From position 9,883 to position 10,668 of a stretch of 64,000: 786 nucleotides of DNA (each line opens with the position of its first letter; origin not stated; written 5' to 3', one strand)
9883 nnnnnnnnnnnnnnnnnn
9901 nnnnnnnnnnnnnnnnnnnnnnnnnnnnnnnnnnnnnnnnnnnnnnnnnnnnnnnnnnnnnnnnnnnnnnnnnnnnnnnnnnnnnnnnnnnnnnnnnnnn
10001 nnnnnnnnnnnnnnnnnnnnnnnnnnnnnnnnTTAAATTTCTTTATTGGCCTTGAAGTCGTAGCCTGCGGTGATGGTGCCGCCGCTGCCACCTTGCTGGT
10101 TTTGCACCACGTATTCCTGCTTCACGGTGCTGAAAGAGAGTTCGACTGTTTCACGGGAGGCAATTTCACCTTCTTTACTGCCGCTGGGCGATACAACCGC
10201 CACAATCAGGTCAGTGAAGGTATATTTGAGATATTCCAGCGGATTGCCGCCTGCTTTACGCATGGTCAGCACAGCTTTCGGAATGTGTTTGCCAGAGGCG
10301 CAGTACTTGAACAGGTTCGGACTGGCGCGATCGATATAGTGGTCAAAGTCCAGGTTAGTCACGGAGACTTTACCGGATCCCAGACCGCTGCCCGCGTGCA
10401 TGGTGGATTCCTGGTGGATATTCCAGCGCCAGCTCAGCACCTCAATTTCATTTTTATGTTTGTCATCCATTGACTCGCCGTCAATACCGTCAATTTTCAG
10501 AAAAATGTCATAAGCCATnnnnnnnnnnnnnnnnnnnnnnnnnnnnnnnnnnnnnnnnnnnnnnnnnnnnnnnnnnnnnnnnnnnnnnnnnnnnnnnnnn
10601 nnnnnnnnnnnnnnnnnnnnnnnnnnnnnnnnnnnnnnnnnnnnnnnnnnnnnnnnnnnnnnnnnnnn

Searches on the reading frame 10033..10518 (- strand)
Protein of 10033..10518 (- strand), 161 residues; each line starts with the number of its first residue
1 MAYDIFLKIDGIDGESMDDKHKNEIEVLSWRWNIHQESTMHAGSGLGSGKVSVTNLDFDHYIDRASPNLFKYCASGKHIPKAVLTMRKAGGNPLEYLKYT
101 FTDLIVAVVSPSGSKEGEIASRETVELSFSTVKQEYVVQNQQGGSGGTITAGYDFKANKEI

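Call 6: search_protein_families(library=pfam, proteins=[window:10033-10518:-])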
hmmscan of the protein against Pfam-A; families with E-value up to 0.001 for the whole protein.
window:10033-10518:- (161 aa): 1 family
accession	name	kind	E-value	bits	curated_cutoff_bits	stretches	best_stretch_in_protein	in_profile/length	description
PF05638.18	T6SS_HCP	-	3.6e-40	137.7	23.5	1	6-136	1-129/129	Type VI secretion system effector, Hcp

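Call 16: find_related_loci(query=window:10033-10518:-, collection=genome_contigs, flank=3000)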
Query window:10033-10518:- (161 aa) in genome_contigs; peptide patterns used: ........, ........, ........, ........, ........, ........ (x = any residue, [..] = any of these).
103 stretches matched a pattern; 67 encode a relative of the query (tblastn E <= 1e-3); 67 distinct loci.
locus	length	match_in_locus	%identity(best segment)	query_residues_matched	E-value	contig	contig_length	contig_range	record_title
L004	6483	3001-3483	100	1-161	4e-109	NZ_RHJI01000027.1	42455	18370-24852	Escherichia sp. E1V33 1V33_27_consensus, whole genome shotgun sequence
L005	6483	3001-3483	98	1-161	6e-108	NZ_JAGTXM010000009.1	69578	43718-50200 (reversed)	Citrobacter amalonaticus strain ku-bf3 scaffold_8, whole genome shotgun sequence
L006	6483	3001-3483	96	1-161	8e-106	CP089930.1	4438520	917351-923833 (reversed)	Escherichia coli strain E69 chromosome, complete genome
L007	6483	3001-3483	96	1-161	1e-105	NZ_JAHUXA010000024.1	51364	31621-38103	Enterobacter sp. ENT03 NODE_24_length_51364_cov_53.713117, whole genome shotgun sequence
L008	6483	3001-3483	72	1-161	2e-78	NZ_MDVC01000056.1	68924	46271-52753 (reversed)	Snodgrassella alvi strain App4-8 1196083.49_ctg0843, whole genome shotgun sequence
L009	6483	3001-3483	71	1-161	1e-77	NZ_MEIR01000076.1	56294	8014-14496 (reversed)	Snodgrassella alvi strain Nev4-2 1196083.62_ctg7180000001598, whole genome shotgun sequence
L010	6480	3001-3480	71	1-160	3e-76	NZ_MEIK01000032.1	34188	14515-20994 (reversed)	Snodgrassella alvi strain wkB298 1196083.69_ctg7180000001340, whole genome shotgun sequence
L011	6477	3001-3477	71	1-159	4e-76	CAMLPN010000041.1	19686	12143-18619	MAG: uncultured Neisseriaceae bacterium isolate SRR12180971_bin.3_metawrap_v1.3.0_MAG genome assembly, contig: ERZ125931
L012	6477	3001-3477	71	1-160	4e-74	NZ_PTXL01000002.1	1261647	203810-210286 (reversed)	Burkholderia sp. SRS-46 NODE_2_length_1261647_cov_20.5323, whole genome shotgun sequence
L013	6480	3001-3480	72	1-160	2e-71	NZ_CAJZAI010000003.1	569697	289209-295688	Cupriavidus laharis strain LMG 23992 isolate CIP 108726, whole genome shotgun sequence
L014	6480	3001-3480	67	1-160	2e-71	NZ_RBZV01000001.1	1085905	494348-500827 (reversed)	Trinickia fusca strain 7MK8-2 scaffold1, whole genome shotgun sequence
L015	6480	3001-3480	71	1-160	4e-71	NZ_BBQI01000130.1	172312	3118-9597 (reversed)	Cupriavidus sp. D384, whole genome shotgun sequence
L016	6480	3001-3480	71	1-160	7e-71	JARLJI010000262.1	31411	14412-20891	MAG: Rhodoferax sp. isolate MAG_CA144 MetaCoAG_Bin_144_Anoxic_k141_2877315, whole genome shotgun sequence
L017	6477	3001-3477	68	1-160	1e-70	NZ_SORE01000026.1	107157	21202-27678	Paraburkholderia rhizosphaerae strain LMG 29544 Ga0139080_126, whole genome shotgun sequence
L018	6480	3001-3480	71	1-160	9e-70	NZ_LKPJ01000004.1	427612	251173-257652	Burkholderia ambifaria strain RZ2MS16 scaffold4, whole genome shotgun sequence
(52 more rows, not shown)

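Call 30: search_protein_families(library=ncbifam, proteins=[L005:1368-1760:+, L005:1773-2219:+, L007:1610-2014:+, L007:1986-2411:+, window:10033-10518:-])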
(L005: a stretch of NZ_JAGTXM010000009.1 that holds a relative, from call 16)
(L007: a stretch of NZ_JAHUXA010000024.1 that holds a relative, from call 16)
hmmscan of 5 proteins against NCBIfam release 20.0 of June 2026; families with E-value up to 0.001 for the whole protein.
L005:1368-1760:+ (130 aa): 1 family
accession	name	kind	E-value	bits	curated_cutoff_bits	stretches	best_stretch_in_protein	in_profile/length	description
NF033857.1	BPSL0067_fam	subfamily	6.6e-49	165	27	1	15-130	2-115/115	BPSL0067 family protein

L005:1773-2219:+ (148 aa): 1 family
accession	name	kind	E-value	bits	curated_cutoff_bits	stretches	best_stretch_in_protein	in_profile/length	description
NF042415.1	STY0301_fam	subfamily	1.8e-18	66.7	22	1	5-147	5-137/137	STY0301 family protein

L007:1610-2014:+ (134 aa): 1 family
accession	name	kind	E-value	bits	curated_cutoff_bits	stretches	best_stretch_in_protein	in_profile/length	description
NF033857.1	BPSL0067_fam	subfamily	3.7e-47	159.3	27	1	17-134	3-115/115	BPSL0067 family protein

L007:1986-2411:+ (141 aa): 1 family
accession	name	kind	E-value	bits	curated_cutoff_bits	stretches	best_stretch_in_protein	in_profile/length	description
NF042415.1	STY0301_fam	subfamily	5.2e-19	68.5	22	1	16-132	11-123/137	STY0301 family protein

window:10033-10518:- (161 aa): 1 family
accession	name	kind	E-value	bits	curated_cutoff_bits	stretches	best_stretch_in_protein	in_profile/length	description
TIGR03344.1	VI_effect_Hcp1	subfamily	2.4e-16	60.1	58.9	1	1-143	1-160/167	type VI secretion system tube protein TssD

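Call 31: search_protein_families(library=pfam, proteins=[L005:1368-1760:+, L005:1773-2219:+, L007:1610-2014:+, L007:1986-2411:+], max_evalue=0.01)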
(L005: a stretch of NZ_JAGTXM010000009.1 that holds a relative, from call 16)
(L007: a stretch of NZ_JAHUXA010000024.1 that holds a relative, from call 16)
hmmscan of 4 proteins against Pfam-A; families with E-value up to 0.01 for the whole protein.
L005:1368-1760:+ (130 aa): 0 families

L005:1773-2219:+ (148 aa): 0 families

L007:1610-2014:+ (134 aa): 0 families

L007:1986-2411:+ (141 aa): 0 families

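Call 49: find_homologous_proteins(query=window:10033-10518:-, max_evalue=1e-40)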
Query window:10033-10518:- (161 aa): 654 proteins with E <= 1e-40 among 1735 candidates; the best 120 are listed.
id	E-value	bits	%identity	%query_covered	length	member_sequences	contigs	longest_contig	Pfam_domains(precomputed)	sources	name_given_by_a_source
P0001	3.8e-98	344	95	100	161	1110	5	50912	PF05638.19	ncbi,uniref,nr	ncbi:type VI secretion system tube protein Hcp [Salmonella enterica subsp. enterica serovar Cotham]|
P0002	4.7e-93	328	89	99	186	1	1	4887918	PF05638.19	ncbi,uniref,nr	ncbi:Hcp1 family type VI secretion system effector [Salmonella enterica subsp. enterica]|uniref:Hcp1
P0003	1.4e-83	297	94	70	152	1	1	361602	PF05638.19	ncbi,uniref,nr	ncbi:Hcp family type VI secretion system effector [Salmonella enterica]|uniref:Hcp family type VI se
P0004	5.8e-82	291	85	92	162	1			PF05638.19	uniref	uniref:Hcp family type VI secretion system effector n=1 Tax=Salmonella enterica TaxID=28901 RepID=UP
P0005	8.4e-82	291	86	100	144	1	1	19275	PF05638.19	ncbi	-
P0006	2.7e-80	286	77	100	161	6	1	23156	PF05638.19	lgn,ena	-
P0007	4.0e-79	282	76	99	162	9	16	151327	PF05638.19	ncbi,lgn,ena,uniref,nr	ncbi:Hcp1 family type VI secretion system effector [Snodgrassella alvi]|uniref:Hcp family type VI se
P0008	1.7e-77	277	95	81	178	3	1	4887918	PF05638.19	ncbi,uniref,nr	ncbi:Hcp1 family type VI secretion system effector [Salmonella enterica subsp. enterica]|uniref:Hcp1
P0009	1.2e-76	274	92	82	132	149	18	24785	PF05638.19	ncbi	ncbi:type VI secretion system tube protein Hcp, partial [Salmonella enterica subsp. enterica serovar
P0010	1.3e-75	271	92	81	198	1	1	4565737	PF05638.19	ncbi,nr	ncbi:conserved hypothetical protein [Salmonella enterica subsp. enterica serovar Paratyphi A]|nr:con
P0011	1.6e-75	271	95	78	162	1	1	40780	PF05638.19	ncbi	-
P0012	8.2e-75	268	73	100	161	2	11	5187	PF05638.19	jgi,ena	-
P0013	1.3e-74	268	80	100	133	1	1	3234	PF05638.19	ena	-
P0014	5.4e-71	256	71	99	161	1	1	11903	PF05638.19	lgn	-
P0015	3.8e-70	253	71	99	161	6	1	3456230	PF05638.19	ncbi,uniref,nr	ncbi:Hcp-related (Hemolysin-coregulated protein) protein; replication/virulence associated protein; 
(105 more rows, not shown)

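Call 50: find_encoding_contigs(protein=P0001, flank=3000, max_places=5)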
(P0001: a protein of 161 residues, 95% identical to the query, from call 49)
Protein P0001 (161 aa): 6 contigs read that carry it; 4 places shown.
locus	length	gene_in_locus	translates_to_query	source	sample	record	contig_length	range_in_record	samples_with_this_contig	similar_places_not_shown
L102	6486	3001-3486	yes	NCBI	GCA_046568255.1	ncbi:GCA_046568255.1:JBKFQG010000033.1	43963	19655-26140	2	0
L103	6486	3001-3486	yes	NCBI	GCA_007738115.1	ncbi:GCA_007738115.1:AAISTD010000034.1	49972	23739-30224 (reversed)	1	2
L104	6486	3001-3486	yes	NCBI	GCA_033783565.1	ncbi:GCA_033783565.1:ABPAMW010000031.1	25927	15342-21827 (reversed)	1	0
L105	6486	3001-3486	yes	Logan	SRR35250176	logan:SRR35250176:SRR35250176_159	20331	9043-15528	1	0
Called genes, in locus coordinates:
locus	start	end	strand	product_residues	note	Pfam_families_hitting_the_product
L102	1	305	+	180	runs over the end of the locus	PF05591:T6SS_VipA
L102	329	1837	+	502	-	PF05943:VipB, PF18945:VipB_2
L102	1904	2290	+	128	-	-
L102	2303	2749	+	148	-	-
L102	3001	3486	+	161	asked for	PF05638:T6SS_HCP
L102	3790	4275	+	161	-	PF14113:Tae4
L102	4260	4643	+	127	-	PF16695:Tai4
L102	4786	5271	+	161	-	PF05638:T6SS_HCP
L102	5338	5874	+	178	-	PF12790:T6SS-SciN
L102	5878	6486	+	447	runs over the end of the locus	PF05936:T6SS_VasE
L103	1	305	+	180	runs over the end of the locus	PF05591:T6SS_VipA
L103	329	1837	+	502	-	PF05943:VipB, PF18945:VipB_2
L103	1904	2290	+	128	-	-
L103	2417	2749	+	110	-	-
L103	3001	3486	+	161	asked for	PF05638:T6SS_HCP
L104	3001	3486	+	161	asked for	PF05638:T6SS_HCP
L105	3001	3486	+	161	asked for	PF05638:T6SS_HCP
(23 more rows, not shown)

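Call 51: find_encoding_contigs(protein=P0010, flank=3000, max_places=2)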
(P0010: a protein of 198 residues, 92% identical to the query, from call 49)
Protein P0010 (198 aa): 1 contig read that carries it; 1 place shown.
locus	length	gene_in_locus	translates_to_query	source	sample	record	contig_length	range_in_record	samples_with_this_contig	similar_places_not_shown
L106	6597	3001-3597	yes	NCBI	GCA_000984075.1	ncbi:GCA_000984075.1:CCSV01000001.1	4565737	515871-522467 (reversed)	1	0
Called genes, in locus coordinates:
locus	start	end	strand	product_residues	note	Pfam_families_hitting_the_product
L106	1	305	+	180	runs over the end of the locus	PF05591:T6SS_VipA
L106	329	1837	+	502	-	PF05943:VipB, PF18945:VipB_2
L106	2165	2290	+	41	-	-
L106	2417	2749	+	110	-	-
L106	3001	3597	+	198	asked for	PF05638:T6SS_HCP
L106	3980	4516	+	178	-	PF12790:T6SS-SciN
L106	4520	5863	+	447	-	PF05936:T6SS_VasE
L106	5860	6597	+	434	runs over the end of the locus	PF09850:DotU, PF00691:OmpA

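Call 52: find_encoding_contigs(protein=P0002, flank=3000, max_places=2)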
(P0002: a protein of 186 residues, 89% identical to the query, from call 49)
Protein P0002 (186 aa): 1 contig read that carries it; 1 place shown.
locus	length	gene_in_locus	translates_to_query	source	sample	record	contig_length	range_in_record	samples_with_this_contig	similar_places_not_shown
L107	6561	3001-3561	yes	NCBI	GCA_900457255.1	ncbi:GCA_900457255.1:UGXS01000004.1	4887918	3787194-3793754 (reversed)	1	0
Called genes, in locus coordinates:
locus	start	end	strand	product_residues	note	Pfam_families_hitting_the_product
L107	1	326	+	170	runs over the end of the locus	PF05943:VipB, PF18945:VipB_2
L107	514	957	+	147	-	-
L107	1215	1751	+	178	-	PF05638:T6SS_HCP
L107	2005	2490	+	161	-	PF14113:Tae4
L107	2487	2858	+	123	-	PF16695:Tai4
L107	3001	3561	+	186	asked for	PF05638:T6SS_HCP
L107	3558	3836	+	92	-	PF12790:T6SS-SciN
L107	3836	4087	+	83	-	PF12790:T6SS-SciN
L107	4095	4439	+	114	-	PF05936:T6SS_VasE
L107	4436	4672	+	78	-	PF05936:T6SS_VasE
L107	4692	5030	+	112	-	PF05936:T6SS_VasE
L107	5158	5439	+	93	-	PF05936:T6SS_VasE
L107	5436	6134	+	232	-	PF09850:DotU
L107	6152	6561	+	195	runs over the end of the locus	PF00691:OmpA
